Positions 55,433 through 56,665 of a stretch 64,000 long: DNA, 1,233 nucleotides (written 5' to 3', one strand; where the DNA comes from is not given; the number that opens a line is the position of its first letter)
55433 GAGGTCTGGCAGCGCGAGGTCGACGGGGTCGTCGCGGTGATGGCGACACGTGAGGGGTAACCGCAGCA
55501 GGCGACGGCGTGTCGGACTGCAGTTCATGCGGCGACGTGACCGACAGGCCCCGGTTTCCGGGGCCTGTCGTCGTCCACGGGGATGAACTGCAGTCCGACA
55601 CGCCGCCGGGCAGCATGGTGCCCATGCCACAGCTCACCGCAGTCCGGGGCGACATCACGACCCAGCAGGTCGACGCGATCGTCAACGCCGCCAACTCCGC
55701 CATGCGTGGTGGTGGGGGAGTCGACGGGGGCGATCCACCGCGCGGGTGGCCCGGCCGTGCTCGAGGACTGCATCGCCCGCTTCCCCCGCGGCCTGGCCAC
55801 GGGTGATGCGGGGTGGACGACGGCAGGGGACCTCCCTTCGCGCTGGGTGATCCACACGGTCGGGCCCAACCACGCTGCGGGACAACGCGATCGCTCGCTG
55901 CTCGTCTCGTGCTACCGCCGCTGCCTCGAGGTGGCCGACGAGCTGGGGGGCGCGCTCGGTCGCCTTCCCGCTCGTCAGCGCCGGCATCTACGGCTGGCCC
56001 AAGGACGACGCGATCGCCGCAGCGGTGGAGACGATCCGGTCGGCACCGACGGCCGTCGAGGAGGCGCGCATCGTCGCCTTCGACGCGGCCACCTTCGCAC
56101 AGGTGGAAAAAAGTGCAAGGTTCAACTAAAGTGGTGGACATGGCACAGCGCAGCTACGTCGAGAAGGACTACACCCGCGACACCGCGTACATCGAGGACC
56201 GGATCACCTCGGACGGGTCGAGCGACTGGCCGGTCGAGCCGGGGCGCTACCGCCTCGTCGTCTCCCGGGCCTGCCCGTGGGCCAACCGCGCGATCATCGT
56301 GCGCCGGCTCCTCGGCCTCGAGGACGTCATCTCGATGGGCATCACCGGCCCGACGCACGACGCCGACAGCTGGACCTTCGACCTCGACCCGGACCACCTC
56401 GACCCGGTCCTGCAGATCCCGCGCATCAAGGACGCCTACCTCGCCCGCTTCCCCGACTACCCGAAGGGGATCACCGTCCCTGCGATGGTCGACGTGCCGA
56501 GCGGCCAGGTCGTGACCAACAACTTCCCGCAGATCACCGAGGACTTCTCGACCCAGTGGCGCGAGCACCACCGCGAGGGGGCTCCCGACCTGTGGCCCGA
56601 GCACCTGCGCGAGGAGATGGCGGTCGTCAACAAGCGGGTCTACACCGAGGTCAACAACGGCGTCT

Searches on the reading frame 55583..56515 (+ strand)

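Call 101: search_protein_families(library=pfam, proteins=[window:55583-56515:+], max_evalue=0.001)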
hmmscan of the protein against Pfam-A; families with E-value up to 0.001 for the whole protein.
window:55583-56515:+ (310 aa): 1 family
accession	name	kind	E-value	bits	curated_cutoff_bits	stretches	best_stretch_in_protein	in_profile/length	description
PF01661.27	Macro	-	3.5e-16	59.6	22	1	48-122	15-93/118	Macro domain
